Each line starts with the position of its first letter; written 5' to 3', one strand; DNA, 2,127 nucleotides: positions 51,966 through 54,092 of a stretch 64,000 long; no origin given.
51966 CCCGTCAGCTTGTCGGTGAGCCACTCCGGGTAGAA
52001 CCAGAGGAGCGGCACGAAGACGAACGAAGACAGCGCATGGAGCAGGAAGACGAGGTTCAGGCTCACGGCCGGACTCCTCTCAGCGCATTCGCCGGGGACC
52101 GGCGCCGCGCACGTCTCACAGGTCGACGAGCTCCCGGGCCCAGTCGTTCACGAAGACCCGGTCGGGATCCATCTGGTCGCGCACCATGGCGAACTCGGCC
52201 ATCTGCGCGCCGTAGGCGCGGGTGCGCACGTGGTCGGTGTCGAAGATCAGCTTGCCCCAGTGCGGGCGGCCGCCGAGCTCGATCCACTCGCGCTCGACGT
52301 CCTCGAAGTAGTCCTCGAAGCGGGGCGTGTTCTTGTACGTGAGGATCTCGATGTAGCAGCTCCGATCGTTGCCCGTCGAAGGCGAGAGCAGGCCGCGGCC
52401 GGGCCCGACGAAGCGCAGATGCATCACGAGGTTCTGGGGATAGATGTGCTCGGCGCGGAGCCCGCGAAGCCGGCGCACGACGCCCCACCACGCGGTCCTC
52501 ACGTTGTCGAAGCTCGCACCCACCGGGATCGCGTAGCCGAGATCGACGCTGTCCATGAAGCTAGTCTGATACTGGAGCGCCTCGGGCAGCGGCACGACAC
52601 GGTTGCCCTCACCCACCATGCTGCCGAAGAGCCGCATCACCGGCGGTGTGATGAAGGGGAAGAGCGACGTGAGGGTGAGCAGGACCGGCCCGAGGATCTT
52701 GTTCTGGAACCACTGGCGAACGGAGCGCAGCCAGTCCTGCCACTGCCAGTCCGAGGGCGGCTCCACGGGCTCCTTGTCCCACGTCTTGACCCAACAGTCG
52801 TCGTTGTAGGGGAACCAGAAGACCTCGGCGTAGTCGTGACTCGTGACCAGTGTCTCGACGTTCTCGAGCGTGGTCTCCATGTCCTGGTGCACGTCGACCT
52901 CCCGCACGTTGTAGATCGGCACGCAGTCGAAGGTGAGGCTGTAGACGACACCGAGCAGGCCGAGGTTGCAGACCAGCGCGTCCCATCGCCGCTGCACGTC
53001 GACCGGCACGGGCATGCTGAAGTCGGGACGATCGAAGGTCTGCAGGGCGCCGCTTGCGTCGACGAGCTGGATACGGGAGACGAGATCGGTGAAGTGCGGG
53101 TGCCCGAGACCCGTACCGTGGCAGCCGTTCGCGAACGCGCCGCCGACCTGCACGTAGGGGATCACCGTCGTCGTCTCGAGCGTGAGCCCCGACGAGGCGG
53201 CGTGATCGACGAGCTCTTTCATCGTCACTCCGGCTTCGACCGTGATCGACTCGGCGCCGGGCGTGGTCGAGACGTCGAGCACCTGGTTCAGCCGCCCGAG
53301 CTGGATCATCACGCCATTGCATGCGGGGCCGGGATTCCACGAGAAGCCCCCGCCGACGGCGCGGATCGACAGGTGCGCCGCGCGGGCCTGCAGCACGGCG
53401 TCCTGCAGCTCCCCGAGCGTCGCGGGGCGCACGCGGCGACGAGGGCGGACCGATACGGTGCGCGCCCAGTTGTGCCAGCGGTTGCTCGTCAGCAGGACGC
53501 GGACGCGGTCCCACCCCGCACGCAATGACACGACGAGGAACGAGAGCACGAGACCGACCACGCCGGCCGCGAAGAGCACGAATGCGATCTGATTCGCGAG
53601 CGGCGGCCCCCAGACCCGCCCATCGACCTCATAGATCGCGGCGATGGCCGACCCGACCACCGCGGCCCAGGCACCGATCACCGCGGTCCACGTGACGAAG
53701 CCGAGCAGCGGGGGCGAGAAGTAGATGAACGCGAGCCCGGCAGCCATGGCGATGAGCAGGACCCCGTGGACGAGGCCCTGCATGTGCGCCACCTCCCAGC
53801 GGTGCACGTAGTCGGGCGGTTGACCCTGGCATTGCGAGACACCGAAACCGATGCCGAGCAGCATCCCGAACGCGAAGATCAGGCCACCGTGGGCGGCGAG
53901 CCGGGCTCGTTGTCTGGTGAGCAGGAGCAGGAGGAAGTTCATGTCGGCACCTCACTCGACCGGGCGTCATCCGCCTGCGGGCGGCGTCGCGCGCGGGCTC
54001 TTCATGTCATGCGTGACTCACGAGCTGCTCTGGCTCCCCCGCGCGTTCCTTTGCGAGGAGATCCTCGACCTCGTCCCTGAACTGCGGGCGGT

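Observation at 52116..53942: Styrene-oxide-isomerase-like membrane domain fused to a FAD sugar-lactone oxidoreductase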

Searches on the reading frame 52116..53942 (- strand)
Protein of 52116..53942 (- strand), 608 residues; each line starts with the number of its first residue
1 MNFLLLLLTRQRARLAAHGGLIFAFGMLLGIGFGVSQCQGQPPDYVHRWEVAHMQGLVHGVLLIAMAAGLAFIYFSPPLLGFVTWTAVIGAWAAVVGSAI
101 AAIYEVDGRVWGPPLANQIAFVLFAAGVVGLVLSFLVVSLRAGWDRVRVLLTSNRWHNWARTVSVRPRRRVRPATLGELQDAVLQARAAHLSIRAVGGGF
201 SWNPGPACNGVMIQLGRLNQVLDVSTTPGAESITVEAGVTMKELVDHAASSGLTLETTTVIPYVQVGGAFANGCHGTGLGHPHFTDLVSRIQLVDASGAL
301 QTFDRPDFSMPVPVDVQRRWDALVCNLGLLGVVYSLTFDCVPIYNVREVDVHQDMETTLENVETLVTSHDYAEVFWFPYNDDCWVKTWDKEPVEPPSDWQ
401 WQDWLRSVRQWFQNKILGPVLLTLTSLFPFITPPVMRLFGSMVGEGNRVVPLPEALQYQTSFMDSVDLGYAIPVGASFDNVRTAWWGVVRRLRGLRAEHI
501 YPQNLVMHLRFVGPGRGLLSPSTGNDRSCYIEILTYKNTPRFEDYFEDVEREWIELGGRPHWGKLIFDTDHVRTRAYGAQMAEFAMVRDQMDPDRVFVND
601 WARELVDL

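Call 3: search_protein_families(library=pfam, proteins=[window:52116-53942:-], max_evalue=1)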
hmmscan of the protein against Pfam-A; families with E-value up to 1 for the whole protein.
window:52116-53942:- (608 aa): 3 families
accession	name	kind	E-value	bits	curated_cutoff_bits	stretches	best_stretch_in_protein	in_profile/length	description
PF04030.19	ALO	-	1.8e-39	136.5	23.1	1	337-604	2-257/258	D-arabinono-1,4-lactone oxidase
PF01565.28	FAD_binding_4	-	6.5e-23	81.4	26.4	1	168-303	2-138/139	FAD binding domain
PF09129.16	Chol_subst-bind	-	3.6e-06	26.7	25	1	340-397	4-61/321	Cholesterol oxidase, substrate-binding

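Call 4: search_protein_families(library=ncbifam, proteins=[window:52116-53942:-], max_evalue=1)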
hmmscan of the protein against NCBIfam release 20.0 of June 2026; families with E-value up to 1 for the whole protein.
window:52116-53942:- (608 aa): 8 families
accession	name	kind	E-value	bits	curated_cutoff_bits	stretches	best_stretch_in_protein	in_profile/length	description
TIGR01679.1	bact_FAD_ox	subfamily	1.1e-52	179.3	292.25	1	156-605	1-417/419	FAD-linked oxidoreductase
TIGR01678.1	FAD_lactone_ox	subfamily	1.6e-49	169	396.8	1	155-600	3-438/438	sugar 1,4-lactone oxidase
TIGR01677.1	pln_FAD_oxido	subfamily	2e-24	86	383.1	2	154-392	21-263/560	FAD-dependent oxidoreductase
TIGR01676.1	GLDHase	equivalog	4.3e-19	68.7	458.25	1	157-387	52-272/541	L-galactonolactone dehydrogenase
NF053785.1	DcplphribOxDprE1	equivalog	7.5e-18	64.9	500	2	156-364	5-207/449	decaprenylphosphoryl-beta-D-ribose oxidase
NF010480.0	PRK13905.1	equivalog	1.6e-05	24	259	1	171-308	38-169/303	UDP-N-acetylmuramate dehydrogenase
NF008439.0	PRK11282.1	equivalog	0.0019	17.1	284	1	176-357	8-186/358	glycolate oxidase subunit GlcE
NF041226.1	BagK_FevA1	equivalog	0.0074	14.7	800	1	165-302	39-173/453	bagremycin/ferroverdin biosynthesis FAD-dependent oxygenase BagK/FevA1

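Call 5: search_solved_structures(query=window:52116-53942:-, max_evalue=1, show_alignments=2)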
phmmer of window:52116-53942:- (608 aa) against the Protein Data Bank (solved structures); distinct sequences matched with E-value up to 1: 29.
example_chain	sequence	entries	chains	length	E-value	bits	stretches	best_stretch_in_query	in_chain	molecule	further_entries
8qnr_A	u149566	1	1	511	2.1e-25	92.3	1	157-390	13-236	L-galactono-1,4-lactone dehydrogenase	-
8qmy_A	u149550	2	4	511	2.1e-25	92.3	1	157-390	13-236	ancestral L-galactono-1,4-lactone dehydrogenase | L-galactono-1,4-lactone dehydrogenase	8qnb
8qnc_A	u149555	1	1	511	3.9e-25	91.4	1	157-390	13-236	L-galactono-1,4-lactone dehydrogenase: A113G variant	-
2vfr_A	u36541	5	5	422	2.5e-24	88.7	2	157-348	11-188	XYLITOL OXIDASE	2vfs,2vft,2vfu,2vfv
7a24_z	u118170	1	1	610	9.9e-22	80.1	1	157-389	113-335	GLDH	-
7sml_A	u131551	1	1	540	8.7e-21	77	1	157-414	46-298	L-GALACTONO-1,4-LACTONE DEHYDROGENASE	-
8ot8_A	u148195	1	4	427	1.5e-19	72.9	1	155-397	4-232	FAD-binding protein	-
4aut_A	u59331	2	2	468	9.1e-08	34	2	192-372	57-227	DECAPRENYL-PHOSPHORYL-BETA-D-RIBOFURANOSE-2-OXIDOREDUCTASE | DprE1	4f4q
4g3t_A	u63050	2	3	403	2.8e-07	32.4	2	209-373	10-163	oxidoreductase DprE1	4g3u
21gq_A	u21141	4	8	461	3.6e-06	28.7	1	152-358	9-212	Decaprenylphosphoryl-beta-D-ribose oxidase | Oxidoreductase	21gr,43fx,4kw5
6hfv_A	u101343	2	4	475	3.8e-06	28.7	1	152-358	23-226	Decaprenylphosphoryl-beta-D-ribose oxidase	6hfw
5oel_A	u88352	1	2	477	3.8e-06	28.6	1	152-358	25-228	Decaprenylphosphoryl-beta-D-ribose oxidase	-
5oep_A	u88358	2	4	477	3.8e-06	28.6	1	152-358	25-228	Decaprenylphosphoryl-beta-D-ribose oxidase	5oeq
4p8c_A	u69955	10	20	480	3.8e-06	28.6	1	152-358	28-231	Probable decaprenylphosphoryl-beta-D-ribose oxidase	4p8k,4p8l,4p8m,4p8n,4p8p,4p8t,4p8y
4fdn_A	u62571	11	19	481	3.9e-06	28.6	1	152-358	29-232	oxidoreductase DprE1 | Probable decaprenylphosphoryl-beta-D-ribose oxidase | decaprenylphosphoryl-beta-D-ribose oxidase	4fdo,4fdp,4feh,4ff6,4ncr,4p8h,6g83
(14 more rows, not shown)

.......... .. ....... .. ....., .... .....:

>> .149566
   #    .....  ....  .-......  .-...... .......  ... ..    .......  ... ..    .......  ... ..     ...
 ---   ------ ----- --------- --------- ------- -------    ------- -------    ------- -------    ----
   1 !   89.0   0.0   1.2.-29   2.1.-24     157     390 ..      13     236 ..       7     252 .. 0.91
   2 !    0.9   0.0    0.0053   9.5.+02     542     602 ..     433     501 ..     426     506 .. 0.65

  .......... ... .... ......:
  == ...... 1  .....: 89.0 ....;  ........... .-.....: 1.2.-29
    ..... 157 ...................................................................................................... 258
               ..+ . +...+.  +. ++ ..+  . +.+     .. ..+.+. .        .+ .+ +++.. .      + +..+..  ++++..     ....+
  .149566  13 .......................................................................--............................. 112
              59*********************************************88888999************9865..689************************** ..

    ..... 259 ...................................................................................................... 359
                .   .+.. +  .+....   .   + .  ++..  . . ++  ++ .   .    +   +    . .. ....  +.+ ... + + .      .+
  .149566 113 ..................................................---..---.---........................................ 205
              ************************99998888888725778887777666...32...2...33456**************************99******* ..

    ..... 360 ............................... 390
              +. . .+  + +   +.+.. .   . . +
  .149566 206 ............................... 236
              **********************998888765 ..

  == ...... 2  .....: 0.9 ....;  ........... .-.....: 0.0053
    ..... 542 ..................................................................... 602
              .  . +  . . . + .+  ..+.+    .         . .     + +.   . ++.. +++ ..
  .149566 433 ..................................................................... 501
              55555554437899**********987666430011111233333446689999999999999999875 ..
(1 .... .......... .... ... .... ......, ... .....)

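Call 7: find_homologous_proteins(query=window:52116-53942:-, max_evalue=0.001)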
Query window:52116-53942:- (608 aa): 6 proteins with E <= 0.001 among 8000 candidates.
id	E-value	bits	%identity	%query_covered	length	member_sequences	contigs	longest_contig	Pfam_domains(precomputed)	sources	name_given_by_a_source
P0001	0.0e+0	1421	100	100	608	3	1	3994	PF04030.20,PF09129.17,PF01565.29,PF26512.2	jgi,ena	-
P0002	1.4e-211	722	53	100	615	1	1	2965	PF04030.20,PF09129.17,PF01565.29,PF26512.2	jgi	jgi:hypothetical protein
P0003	7.2e-138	479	55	62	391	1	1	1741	PF04030.20,PF09129.17,PF01565.29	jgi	jgi:L-gulonolactone oxidase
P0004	1.6e-47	180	29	73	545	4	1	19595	PF04030.20,PF01565.29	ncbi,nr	ncbi:hypothetical protein BGZ79_008852 [Entomortierella chlamydospora]|nr:hypothetical protein BGZ79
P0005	5.1e-36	142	30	75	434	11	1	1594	PF04030.20,PF01565.29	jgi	-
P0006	9.7e-30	122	28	74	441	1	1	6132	PF04030.20,PF01565.29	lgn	-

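Call 9: find_encoding_contigs(protein=P0002, flank=5000)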
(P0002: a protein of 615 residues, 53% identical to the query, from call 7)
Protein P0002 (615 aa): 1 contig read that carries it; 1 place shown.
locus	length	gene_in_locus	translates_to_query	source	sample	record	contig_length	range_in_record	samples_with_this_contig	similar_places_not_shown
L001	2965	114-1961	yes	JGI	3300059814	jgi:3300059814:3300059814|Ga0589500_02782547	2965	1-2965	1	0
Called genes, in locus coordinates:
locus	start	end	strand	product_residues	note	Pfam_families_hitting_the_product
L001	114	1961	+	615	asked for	PF26512:SOI, PF01565:FAD_binding_4, PF04030:ALO, PF09129:Chol_subst-bind (faint)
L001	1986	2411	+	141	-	PF26941:DUF8292 (weak)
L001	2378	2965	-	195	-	?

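Call 10: find_encoding_contigs(protein=P0001, flank=5000)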
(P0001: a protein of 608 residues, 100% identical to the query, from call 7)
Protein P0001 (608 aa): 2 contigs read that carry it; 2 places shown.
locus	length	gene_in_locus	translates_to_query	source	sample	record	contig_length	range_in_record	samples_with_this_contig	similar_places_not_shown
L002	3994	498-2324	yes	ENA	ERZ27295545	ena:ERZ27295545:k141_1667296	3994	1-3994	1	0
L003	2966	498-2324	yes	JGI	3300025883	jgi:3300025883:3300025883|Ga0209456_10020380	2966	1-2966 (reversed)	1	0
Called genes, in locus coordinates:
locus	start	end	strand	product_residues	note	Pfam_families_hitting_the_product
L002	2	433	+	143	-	?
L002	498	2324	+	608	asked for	PF26512:SOI, PF01565:FAD_binding_4, PF04030:ALO, PF09129:Chol_subst-bind (faint)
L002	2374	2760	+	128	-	-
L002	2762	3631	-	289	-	PF03009:GDPD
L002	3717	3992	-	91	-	?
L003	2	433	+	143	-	?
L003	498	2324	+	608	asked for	PF26512:SOI, PF01565:FAD_binding_4, PF04030:ALO, PF09129:Chol_subst-bind (faint)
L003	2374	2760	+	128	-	-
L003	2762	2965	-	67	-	?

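Call 21: search_protein_families(library=pfam, proteins=[L001:1986-2411:+], max_evalue=0.01)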
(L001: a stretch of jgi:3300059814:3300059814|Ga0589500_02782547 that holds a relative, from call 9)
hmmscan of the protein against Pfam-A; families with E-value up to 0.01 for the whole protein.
L001:1986-2411:+ (141 aa): 0 families

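Call 37: find_related_loci(query=A3, collection=genome_contigs, flank=6000)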
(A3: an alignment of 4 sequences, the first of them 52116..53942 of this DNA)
Query A3 (608 aa) in genome_contigs; peptide patterns used: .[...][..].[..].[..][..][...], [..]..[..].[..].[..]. (x = any residue, [..] = any of these).
48 stretches matched a pattern; 13 encode a relative of the query (tblastn E <= 1e-3); 13 distinct loci.
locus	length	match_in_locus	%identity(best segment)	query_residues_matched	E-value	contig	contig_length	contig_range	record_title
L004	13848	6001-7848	37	10-608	2e-127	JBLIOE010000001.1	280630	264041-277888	MAG: Candidatus Aldehydirespiratoraceae bacterium isolate 3300053785_170 Ga0535658_0000012, whole genome shotgun sequenc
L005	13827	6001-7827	36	10-606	8e-119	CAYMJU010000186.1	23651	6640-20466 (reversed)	MAG TPA_asm: uncultured Acidimicrobiales bacterium isolate binchicken_co165_317 genome assembly, contig: k141_356214, wh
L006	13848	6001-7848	37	10-607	4e-115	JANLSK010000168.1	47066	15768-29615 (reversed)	MAG: Actinomycetes bacterium isolate OTE_25_metabat_366 OTE_25_k141_3713718, whole genome shotgun sequence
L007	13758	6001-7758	37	47-608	4e-114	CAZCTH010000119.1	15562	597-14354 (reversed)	MAG TPA_asm: uncultured Spirochaetales bacterium isolate binchicken_co199_92 genome assembly, contig: NODE_2686_length_1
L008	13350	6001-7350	38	156-608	7e-100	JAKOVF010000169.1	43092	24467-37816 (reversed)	MAG: Chloroflexota bacterium isolate JPNG_maxbin.044 k201_186644, whole genome shotgun sequence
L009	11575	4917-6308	35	156-608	1e-98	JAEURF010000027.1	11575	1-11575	MAG: Anaerolineales bacterium isolate new MAG-270 NODE_27_length_11575_cov_23.963559, whole genome shotgun sequence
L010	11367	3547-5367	43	8-608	7e-145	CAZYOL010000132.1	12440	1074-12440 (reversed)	MAG TPA_asm: uncultured Spirochaetales bacterium isolate SRP128890_co1_175 genome assembly, contig: NODE_7584_length_124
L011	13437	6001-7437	32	156-606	5e-69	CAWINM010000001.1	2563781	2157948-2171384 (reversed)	MAG: Thermoanaerobaculia bacterium isolate MFD04944.bin.1.279 genome assembly, contig: contig_10466, whole genome shotgu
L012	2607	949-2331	34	150-599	2e-68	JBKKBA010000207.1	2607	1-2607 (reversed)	MAG: Actinomycetota bacterium isolate swi_bin.332 S1Ck127_539600_flag_0_multi_6.0000_len_2607, whole genome shotgun sequ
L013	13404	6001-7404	31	150-605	3e-60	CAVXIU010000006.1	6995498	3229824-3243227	MAG: uncultured delta proteobacterium isolate MFD09212.bin.2.188 genome assembly, contig: contig_1259, whole genome shot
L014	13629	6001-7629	27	154-605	1e-41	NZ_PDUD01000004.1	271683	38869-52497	Flavilitoribacter nigricans DSM 23189 = NBRC 102662 contig4, whole genome shotgun sequence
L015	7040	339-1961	29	152-605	6e-23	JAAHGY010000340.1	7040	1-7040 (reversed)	MAG: Cyanothece sp. SIO2G6 2G6_NODE_340, whole genome shotgun sequence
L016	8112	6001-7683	26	153-599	2e-35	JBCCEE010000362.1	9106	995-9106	MAG: Acidobacteriota bacterium isolate P01_B01_bin.10 k141_1395241_length_9106_cov_31.8864, whole genome shotgun sequenc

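Call 52: search_solved_structures(query=A3, max_evalue=0.00001, show_alignments=4)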
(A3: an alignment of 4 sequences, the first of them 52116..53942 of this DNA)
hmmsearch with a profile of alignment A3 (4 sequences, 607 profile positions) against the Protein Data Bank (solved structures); distinct sequences matched with E-value up to 0.00001: 26.
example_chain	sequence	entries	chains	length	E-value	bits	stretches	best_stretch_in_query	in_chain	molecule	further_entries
8qnr_A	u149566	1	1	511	5.9e-41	143.5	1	153-393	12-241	L-galactono-1,4-lactone dehydrogenase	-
8qmy_A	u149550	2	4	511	6e-41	143.5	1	153-393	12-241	ancestral L-galactono-1,4-lactone dehydrogenase | L-galactono-1,4-lactone dehydrogenase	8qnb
8qnc_A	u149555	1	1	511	1.1e-40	142.6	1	153-393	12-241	L-galactono-1,4-lactone dehydrogenase: A113G variant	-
7a24_z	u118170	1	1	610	1.3e-37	132.4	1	154-411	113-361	GLDH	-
7sml_A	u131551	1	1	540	2.9e-35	124.7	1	154-413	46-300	L-GALACTONO-1,4-LACTONE DEHYDROGENASE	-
8ot8_A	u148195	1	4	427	3e-32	114.7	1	151-367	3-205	FAD-binding protein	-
2vfr_A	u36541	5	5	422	3.2e-31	111.3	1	149-345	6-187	XYLITOL OXIDASE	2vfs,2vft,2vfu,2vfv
3js8_A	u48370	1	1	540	6e-17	64.2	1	148-561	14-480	Cholesterol oxidase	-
4aut_A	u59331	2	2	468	3.1e-16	61.8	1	152-357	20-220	DECAPRENYL-PHOSPHORYL-BETA-D-RIBOFURANOSE-2-OXIDOREDUCTASE | DprE1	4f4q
2i0k_A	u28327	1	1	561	7.3e-15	57.3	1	148-394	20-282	Oxidoreductase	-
1i19_A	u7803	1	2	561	9.9e-15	56.9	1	148-394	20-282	CHOLESTEROL OXIDASE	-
4g3t_A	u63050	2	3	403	1.2e-14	56.7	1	206-358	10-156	oxidoreductase DprE1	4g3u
4p8c_A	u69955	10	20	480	1.5e-14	56.3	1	147-357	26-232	Probable decaprenylphosphoryl-beta-D-ribose oxidase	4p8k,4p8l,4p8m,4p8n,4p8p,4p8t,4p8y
4fdn_A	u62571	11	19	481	1.5e-14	56.3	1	147-357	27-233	oxidoreductase DprE1 | Probable decaprenylphosphoryl-beta-D-ribose oxidase | decaprenylphosphoryl-beta-D-ribose oxidase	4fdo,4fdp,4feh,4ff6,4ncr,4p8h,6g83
5oel_A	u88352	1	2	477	2.2e-14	55.7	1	148-357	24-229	Decaprenylphosphoryl-beta-D-ribose oxidase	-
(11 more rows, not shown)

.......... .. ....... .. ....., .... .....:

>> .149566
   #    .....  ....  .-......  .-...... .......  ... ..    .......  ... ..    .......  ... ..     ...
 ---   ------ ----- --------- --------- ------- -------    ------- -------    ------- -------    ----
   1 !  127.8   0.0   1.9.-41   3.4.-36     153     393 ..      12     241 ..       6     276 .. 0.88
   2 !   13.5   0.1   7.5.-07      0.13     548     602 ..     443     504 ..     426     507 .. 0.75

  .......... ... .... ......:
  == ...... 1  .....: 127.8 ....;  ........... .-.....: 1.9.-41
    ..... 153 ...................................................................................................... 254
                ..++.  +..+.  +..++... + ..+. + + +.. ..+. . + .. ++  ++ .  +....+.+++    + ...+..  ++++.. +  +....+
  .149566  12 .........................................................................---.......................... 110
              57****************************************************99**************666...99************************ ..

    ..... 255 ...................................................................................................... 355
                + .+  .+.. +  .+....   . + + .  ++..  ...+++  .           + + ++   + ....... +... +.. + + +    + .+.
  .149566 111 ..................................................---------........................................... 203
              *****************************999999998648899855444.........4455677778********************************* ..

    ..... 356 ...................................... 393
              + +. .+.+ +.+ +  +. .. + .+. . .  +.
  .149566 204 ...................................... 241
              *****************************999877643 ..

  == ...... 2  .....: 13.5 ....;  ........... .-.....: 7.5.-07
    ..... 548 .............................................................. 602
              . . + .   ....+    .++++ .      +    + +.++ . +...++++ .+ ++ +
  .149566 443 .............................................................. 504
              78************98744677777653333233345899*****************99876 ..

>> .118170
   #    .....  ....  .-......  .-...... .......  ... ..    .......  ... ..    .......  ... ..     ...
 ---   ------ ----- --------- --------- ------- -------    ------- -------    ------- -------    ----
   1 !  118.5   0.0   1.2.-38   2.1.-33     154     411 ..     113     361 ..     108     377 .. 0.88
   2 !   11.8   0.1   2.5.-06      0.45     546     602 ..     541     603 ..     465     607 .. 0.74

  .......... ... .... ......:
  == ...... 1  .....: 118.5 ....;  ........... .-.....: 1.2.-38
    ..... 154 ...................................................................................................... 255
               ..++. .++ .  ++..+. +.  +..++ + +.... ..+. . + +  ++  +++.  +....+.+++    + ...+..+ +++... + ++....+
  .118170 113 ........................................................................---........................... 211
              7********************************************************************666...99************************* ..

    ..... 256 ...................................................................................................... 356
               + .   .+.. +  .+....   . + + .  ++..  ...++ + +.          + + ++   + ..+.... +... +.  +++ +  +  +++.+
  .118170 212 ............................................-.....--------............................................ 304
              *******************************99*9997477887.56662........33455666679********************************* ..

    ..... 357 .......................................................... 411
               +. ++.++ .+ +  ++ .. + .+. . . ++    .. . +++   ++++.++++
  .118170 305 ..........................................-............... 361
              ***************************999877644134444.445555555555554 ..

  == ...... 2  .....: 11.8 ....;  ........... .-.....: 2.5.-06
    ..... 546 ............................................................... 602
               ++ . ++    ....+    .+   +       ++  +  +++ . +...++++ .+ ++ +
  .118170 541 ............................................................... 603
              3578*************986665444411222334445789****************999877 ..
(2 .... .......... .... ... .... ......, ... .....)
